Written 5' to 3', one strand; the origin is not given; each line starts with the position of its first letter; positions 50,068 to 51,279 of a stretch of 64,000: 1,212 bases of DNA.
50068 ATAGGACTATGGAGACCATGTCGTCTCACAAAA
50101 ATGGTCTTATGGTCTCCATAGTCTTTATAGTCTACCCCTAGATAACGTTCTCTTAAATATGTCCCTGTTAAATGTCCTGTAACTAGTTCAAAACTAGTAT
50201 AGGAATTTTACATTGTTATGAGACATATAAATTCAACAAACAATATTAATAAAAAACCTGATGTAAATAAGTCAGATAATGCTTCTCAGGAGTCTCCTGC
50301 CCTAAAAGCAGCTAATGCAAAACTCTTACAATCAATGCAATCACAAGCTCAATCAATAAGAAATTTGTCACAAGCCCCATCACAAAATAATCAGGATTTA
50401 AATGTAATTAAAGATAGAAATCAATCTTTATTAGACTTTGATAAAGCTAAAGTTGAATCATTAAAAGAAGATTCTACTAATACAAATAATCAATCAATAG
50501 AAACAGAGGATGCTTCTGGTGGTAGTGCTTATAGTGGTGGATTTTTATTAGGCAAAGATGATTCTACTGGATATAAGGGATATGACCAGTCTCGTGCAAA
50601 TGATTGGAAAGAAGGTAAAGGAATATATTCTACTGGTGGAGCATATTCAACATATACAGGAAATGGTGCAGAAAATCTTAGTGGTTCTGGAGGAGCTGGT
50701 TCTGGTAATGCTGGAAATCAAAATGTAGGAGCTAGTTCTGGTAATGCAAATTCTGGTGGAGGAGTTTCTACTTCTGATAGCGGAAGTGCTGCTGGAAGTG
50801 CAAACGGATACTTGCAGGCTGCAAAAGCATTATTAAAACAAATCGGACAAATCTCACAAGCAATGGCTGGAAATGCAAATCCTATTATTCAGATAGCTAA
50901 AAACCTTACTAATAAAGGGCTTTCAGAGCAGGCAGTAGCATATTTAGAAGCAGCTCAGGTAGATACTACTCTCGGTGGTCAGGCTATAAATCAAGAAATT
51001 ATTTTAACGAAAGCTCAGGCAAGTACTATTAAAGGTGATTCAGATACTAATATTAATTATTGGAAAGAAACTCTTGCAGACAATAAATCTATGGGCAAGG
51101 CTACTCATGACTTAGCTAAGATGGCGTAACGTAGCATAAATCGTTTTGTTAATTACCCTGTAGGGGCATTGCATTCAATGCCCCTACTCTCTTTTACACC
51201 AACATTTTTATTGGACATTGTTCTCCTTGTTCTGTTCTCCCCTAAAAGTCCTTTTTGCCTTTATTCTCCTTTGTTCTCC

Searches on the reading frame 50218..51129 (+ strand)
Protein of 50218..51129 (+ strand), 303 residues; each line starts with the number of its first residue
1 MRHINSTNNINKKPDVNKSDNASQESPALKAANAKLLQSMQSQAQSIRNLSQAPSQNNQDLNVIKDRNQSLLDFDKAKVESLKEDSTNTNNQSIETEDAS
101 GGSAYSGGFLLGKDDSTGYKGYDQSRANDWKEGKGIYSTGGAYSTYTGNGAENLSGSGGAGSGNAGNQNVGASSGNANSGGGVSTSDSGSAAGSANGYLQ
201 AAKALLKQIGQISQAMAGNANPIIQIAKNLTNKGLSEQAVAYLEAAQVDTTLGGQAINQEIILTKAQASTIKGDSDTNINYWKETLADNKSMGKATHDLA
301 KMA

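Call 10: search_protein_families(library=pfam, proteins=[window:50218-51129:+], max_evalue=0.01)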
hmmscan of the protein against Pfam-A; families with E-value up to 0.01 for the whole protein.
window:50218-51129:+ (303 aa): 0 families

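Call 22: find_encoding_contigs(protein=window:50218-51129:+, flank=10000, max_places=10)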
Protein window:50218-51129:+ (303 aa): no gene with exactly this product is on record in the collection.

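Call 32: find_homologous_proteins(query=window:50218-51129:+)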
Query window:50218-51129:+ (303 aa): 16 proteins with E <= 0.001 among 4448 candidates.
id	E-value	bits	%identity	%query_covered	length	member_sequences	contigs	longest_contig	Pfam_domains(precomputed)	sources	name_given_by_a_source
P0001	1.9e-182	623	100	100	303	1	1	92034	-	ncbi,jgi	jgi:hypothetical protein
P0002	2.1e-125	436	73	100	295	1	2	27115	-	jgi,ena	-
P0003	4.9e-72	261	57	69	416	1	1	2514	-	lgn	-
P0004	2.5e-55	206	50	69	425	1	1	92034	-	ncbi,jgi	jgi:hypothetical protein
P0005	7.2e-37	146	51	54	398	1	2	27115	-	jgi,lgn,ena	-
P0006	7.3e-34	136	60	41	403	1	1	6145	-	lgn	-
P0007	3.8e-33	133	60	41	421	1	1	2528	-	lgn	-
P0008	1.8e-32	131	57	47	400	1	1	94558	-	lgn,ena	-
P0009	1.9e-32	131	63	36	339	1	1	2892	-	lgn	-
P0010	9.6e-32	129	59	39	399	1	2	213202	-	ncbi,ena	-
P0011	6.0e-31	126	59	37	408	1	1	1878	-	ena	-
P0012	1.6e-30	125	52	49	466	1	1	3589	-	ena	-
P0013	1.8e-30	124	59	39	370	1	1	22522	-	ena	-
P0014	9.5e-28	116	58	37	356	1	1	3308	-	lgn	-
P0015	1.3e-25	109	41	64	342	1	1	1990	-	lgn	-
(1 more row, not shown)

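Call 33: find_encoding_contigs(protein=P0010, flank=10000, max_places=4)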
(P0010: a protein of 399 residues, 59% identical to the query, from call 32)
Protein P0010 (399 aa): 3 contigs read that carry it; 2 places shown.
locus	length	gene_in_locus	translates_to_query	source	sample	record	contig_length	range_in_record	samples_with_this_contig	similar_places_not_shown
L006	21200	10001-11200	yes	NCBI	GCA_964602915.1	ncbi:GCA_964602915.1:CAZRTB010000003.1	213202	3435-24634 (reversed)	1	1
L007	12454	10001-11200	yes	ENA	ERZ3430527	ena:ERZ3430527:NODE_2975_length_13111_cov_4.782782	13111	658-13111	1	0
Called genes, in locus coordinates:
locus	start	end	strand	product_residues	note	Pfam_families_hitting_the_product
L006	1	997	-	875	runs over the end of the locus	PF01624:MutS_I, PF05188:MutS_II, PF05192:MutS_III, PF05190:MutS_IV, PF00488:MutS_V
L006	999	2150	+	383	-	PF25917:BSH_RND, PF25973:BSH_CzcB (faint), PF25885:HH_EMRA (weak), PF25876:HH_MFP_RND (weak), PF25954:Beta-barrel_RND_2, PF25967:RND-MFP_C, PF25989:YknX_C (weak)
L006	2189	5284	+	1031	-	PF00873:ACR_tran, PF03176:MMPL (faint)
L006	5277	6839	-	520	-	PF02321:OEP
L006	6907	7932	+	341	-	PF25917:BSH_RND, PF25919:BSH_CusB (faint), PF25973:BSH_CzcB (weak), PF25984:BSH_YknX (faint), PF25990:Beta-barrel_YknX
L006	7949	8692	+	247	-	PF00005:ABC_tran, PF13304:AAA_21 (weak)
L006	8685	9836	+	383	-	PF12679:ABC2_membrane_2, PF12698:ABC2_membrane_3, PF01061:ABC2_membrane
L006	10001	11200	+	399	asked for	-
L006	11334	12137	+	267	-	PF02405:MlaE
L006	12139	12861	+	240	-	PF00005:ABC_tran, PF13304:AAA_21 (faint)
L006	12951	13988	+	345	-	PF28542:DUF8434 (weak), PF02470:MlaD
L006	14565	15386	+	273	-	PF10340:Say1_Mug180 (weak), PF00326:Peptidase_S9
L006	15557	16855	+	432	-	-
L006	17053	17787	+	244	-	-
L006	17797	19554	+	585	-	PF00890:FAD_binding_2, PF01266:DAO (weak), PF03486:HI0933_like, PF07992:Pyr_redox_2 (weak), PF02910:Succ_DH_flav_C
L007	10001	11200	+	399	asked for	-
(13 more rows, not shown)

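Call 34: find_encoding_contigs(protein=P0008, flank=10000, max_places=4)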
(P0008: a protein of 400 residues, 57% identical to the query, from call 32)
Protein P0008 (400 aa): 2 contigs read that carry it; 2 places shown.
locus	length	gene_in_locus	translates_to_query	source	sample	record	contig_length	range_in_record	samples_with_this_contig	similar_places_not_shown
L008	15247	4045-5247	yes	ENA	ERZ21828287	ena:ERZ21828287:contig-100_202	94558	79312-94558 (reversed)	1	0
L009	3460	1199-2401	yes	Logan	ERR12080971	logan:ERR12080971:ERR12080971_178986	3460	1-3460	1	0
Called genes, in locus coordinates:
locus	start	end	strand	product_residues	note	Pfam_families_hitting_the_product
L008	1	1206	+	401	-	?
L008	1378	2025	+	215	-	-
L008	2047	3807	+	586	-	-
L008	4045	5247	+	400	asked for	-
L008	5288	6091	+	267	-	PF02405:MlaE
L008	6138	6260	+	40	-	-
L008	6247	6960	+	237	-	PF00005:ABC_tran, PF13304:AAA_21 (faint)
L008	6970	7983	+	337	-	PF02470:MlaD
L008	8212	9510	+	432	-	-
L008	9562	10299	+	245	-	-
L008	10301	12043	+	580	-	PF00890:FAD_binding_2, PF01266:DAO (weak), PF03486:HI0933_like (faint), PF07992:Pyr_redox_2 (faint), PF02910:Succ_DH_flav_C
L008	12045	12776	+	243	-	PF13085:Fer2_3, PF13183:Fer4_8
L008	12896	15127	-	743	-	PF01138:RNase_PH, PF03725:RNase_PH_C, PF01138:RNase_PH, PF00013:KH_1, PF22675:KH-I_KHDC4-BBP (faint), PF00575:S1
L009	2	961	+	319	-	?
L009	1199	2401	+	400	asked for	-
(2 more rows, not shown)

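Call 39: find_encoding_contigs(protein=P0020, flank=8000, max_places=3)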
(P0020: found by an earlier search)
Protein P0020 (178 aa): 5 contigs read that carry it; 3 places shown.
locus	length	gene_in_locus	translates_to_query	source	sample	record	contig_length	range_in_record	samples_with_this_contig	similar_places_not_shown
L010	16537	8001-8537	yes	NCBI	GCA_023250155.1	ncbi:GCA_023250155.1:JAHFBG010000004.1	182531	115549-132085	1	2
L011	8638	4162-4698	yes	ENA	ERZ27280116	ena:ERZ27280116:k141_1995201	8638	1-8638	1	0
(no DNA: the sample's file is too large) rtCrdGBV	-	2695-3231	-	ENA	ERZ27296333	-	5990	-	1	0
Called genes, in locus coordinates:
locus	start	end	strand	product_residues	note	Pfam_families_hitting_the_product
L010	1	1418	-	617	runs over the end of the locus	PF01807:Zn_ribbon_DnaG, PF08275:DNAG_N, PF01751:Toprim, PF13155:Toprim_2, PF13662:Toprim_4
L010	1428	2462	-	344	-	PF01118:Semialdhyde_dh, PF22698:Semialdhyde_dhC_1, PF02774:Semialdhyde_dhC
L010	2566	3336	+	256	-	PF13353:Fer4_12, PF04055:Radical_SAM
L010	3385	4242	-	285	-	-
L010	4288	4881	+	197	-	-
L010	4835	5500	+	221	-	PF01121:CoaE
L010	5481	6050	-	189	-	PF02482:Ribosomal_S30AE, PF16321:Ribosom_S30AE_C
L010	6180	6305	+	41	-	-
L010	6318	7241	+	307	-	PF04166:PdxA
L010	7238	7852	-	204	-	PF01227:GTP_cyclohydroI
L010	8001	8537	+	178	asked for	PF01842:ACT, PF13291:ACT_4 (weak), PF22629:ACT_AHAS_ss, PF13710:ACT_5, PF10369:ALS_ss_C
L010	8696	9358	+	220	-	-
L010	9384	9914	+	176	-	-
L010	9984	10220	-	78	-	-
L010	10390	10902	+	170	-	PF01661:Macro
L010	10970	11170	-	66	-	-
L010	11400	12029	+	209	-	-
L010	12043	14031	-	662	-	-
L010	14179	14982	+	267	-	PF02405:MlaE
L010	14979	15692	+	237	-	PF00005:ABC_tran, PF02463:SMC_N (faint), PF13304:AAA_21 (faint)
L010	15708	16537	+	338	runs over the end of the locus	PF02470:MlaD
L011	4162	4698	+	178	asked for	PF01842:ACT, PF13291:ACT_4 (weak), PF22629:ACT_AHAS_ss, PF13710:ACT_5, PF10369:ALS_ss_C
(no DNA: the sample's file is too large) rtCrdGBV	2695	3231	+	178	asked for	PF01842:ACT, PF13291:ACT_4 (weak), PF22629:ACT_AHAS_ss, PF13710:ACT_5, PF10369:ALS_ss_C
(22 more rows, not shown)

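Call 40: find_encoding_contigs(protein=P0030, flank=8000, max_places=3)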
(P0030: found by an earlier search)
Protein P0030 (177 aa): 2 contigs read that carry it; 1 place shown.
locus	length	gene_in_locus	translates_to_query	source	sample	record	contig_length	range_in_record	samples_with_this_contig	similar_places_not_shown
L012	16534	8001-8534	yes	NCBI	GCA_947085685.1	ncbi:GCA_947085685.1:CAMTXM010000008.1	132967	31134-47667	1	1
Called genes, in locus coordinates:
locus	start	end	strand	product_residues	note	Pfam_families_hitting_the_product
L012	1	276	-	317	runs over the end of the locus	PF00698:Acyl_transf_1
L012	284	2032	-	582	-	PF01807:Zn_ribbon_DnaG, PF08275:DNAG_N, PF01751:Toprim, PF13155:Toprim_2, PF13662:Toprim_4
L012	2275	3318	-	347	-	PF01118:Semialdhyde_dh, PF22698:Semialdhyde_dhC_1, PF02774:Semialdhyde_dhC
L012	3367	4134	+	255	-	PF13353:Fer4_12 (weak), PF04055:Radical_SAM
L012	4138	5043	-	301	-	PF07963:N_methyl (weak)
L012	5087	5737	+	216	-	PF01121:CoaE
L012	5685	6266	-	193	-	PF02482:Ribosomal_S30AE, PF16321:Ribosom_S30AE_C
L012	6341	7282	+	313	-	PF04166:PdxA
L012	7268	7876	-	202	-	PF01227:GTP_cyclohydroI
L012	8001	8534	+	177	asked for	PF01842:ACT, PF13291:ACT_4 (weak), PF22629:ACT_AHAS_ss, PF13710:ACT_5, PF10369:ALS_ss_C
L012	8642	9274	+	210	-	-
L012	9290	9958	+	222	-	-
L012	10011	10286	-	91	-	-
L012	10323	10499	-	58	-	-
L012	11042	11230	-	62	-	-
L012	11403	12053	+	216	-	-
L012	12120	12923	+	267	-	PF02405:MlaE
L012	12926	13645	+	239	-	PF00005:ABC_tran, PF13304:AAA_21 (faint)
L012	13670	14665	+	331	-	PF28542:DUF8434 (faint), PF02470:MlaD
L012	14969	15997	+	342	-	-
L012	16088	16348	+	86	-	PF01541:GIY-YIG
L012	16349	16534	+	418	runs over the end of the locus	PF00890:FAD_binding_2 (faint), PF01134:GIDA (faint), PF03486:HI0933_like, PF07992:Pyr_redox_2, PF13454:NAD_binding_9, PF22780:HI0933_like_1st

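Call 43: find_encoding_contigs(protein=P0019, flank=8000, max_places=6)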
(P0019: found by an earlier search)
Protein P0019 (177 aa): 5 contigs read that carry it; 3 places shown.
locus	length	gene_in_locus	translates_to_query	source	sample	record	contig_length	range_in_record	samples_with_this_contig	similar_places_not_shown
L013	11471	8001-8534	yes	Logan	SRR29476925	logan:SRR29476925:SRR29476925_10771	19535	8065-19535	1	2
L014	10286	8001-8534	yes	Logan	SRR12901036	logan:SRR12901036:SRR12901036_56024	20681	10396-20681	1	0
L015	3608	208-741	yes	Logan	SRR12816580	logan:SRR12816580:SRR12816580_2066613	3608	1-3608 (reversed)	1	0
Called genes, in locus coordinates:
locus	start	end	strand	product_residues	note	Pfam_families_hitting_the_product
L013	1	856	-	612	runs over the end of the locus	PF01807:Zn_ribbon_DnaG, PF08275:DNAG_N, PF01751:Toprim, PF13155:Toprim_2, PF13662:Toprim_4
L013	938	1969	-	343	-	PF01118:Semialdhyde_dh, PF22698:Semialdhyde_dhC_1, PF02774:Semialdhyde_dhC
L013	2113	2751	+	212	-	-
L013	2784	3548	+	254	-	PF13353:Fer4_12 (weak), PF04055:Radical_SAM (weak)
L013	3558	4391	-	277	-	-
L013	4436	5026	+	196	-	-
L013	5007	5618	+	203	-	PF01121:CoaE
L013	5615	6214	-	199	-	PF02482:Ribosomal_S30AE, PF16321:Ribosom_S30AE_C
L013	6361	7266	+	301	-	PF04166:PdxA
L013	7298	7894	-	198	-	PF01227:GTP_cyclohydroI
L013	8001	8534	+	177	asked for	PF01842:ACT, PF13291:ACT_4 (weak), PF22629:ACT_AHAS_ss, PF13710:ACT_5, PF10369:ALS_ss_C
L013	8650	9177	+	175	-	-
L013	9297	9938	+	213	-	-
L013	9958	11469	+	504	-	?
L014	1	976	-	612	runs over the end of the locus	PF01807:Zn_ribbon_DnaG, PF08275:DNAG_N, PF01751:Toprim, PF13155:Toprim_2, PF13662:Toprim_4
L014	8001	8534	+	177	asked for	PF01842:ACT, PF13291:ACT_4 (weak), PF22629:ACT_AHAS_ss, PF13710:ACT_5, PF10369:ALS_ss_C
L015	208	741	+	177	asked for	PF01842:ACT, PF13291:ACT_4 (weak), PF22629:ACT_AHAS_ss, PF13710:ACT_5, PF10369:ALS_ss_C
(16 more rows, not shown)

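Call 52: search_protein_families(library=pfam, proteins=[L012:10011-10286:-, L012:10323-10499:-, L012:11042-11230:-, L010:9984-10220:-, L010:10970-11170:-], max_evalue=1)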
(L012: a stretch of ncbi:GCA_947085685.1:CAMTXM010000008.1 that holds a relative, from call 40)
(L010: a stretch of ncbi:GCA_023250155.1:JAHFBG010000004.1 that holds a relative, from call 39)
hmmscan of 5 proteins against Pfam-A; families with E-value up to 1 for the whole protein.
L012:10011-10286:- (91 aa): 2 families
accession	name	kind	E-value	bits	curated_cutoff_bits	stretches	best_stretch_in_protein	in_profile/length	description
PF04378.19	RsmJ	-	0.051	13.3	27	1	27-83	114-169/245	Ribosomal RNA large subunit methyltransferase D, RlmJ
PF14346.11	DUF4398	-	0.085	13.8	27.9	1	9-55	10-54/78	Domain of unknown function (DUF4398)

L012:10323-10499:- (58 aa): 0 families

L012:11042-11230:- (62 aa): 0 families

L010:9984-10220:- (78 aa): 2 families
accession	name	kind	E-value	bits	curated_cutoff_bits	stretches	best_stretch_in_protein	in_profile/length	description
PF24210.1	T4_RIIA1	-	0.07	13.3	27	1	23-51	37-65/67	RIIA.1-like protein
PF04391.17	DUF533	-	0.098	12.6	29.6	2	32-66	83-117/178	Protein of unknown function (DUF533)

L010:10970-11170:- (66 aa): 2 families
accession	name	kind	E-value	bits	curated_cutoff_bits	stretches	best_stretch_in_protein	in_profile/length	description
PF04505.17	CD225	-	0.13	12.9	27.1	1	14-47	24-57/68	Interferon-induced transmembrane protein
PF10414.14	CysG_dimeriser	-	0.28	11.4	23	0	18-40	35-57/58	Sirohaem synthase dimerisation region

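Call 86: search_protein_families(library=ncbifam, proteins=[window:50218-51129:+], max_evalue=0.01)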
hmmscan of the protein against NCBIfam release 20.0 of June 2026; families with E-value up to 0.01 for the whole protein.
window:50218-51129:+ (303 aa): 0 families

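Call 87: search_solved_structures(query=window:50218-51129:+, max_evalue=1)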
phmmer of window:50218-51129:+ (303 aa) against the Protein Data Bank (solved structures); distinct sequences matched with E-value up to 1: 1.
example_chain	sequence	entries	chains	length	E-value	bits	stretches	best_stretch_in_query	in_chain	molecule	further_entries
2x98_A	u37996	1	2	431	0.32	13.8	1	133-259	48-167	ALKALINE PHOSPHATASE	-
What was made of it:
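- Tried and rejected: No hit in Pfam, NCBIfam or PDB sequences (calls 10, 86, 87).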

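Call 88: find_encoding_contigs(protein=P0024, flank=6000, max_places=4)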
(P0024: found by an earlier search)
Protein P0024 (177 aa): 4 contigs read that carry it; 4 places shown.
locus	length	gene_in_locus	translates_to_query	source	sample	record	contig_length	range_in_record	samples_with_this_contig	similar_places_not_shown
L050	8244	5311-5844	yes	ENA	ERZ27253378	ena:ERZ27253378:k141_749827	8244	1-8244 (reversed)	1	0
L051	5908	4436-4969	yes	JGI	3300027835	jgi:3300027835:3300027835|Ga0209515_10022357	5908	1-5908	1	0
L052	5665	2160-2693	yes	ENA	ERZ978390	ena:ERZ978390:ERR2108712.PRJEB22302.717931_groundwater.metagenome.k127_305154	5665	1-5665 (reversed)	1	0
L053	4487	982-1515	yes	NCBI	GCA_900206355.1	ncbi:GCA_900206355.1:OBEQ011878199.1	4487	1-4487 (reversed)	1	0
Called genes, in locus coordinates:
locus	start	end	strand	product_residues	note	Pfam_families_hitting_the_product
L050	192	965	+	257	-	PF13353:Fer4_12 (weak), PF04055:Radical_SAM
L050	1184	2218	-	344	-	-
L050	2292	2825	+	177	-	PF01121:CoaE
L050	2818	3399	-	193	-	PF02482:Ribosomal_S30AE, PF16321:Ribosom_S30AE_C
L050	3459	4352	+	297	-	PF04166:PdxA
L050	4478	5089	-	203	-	PF01227:GTP_cyclohydroI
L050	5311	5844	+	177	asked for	PF01842:ACT, PF13291:ACT_4 (weak), PF22629:ACT_AHAS_ss, PF13710:ACT_5, PF10369:ALS_ss_C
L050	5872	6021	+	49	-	-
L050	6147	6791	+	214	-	-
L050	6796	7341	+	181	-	-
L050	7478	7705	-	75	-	-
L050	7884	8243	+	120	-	?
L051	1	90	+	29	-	?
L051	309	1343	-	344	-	-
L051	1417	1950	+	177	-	PF01121:CoaE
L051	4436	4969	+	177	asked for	PF01842:ACT, PF13291:ACT_4 (weak), PF22629:ACT_AHAS_ss, PF13710:ACT_5, PF10369:ALS_ss_C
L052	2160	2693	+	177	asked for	PF01842:ACT, PF13291:ACT_4 (weak), PF22629:ACT_AHAS_ss, PF13710:ACT_5, PF10369:ALS_ss_C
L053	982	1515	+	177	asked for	PF01842:ACT, PF13291:ACT_4 (weak), PF22629:ACT_AHAS_ss, PF13710:ACT_5, PF10369:ALS_ss_C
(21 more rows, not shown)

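Call 89: find_encoding_contigs(protein=P0026, flank=6000, max_places=4)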
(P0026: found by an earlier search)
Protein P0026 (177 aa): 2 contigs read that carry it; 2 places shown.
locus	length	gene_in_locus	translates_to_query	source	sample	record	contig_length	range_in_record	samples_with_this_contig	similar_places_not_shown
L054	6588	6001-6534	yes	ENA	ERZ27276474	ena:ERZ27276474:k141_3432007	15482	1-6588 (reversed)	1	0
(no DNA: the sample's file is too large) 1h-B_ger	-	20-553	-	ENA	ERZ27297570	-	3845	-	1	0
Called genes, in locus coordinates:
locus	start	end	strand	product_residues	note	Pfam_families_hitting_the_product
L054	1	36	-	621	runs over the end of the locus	PF01807:Zn_ribbon_DnaG, PF08275:DNAG_N, PF01751:Toprim, PF13155:Toprim_2, PF13662:Toprim_4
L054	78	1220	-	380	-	PF01118:Semialdhyde_dh, PF22698:Semialdhyde_dhC_1, PF02774:Semialdhyde_dhC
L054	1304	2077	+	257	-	PF13353:Fer4_12, PF04055:Radical_SAM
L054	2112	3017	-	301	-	PF07963:N_methyl (weak)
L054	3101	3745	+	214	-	PF01121:CoaE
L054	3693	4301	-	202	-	PF02482:Ribosomal_S30AE, PF16321:Ribosom_S30AE_C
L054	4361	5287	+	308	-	PF04166:PdxA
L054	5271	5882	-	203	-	PF01227:GTP_cyclohydroI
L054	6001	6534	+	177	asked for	PF01842:ACT, PF13291:ACT_4 (weak), PF22629:ACT_AHAS_ss, PF13710:ACT_5, PF10369:ALS_ss_C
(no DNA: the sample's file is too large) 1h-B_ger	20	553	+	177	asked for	PF01842:ACT, PF13291:ACT_4 (weak), PF22629:ACT_AHAS_ss, PF13710:ACT_5, PF10369:ALS_ss_C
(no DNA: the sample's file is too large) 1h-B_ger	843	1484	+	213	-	-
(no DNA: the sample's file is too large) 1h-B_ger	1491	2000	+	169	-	-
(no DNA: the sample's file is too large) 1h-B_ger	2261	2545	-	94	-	-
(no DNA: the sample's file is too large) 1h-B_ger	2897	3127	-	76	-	-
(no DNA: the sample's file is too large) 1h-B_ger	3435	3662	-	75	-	-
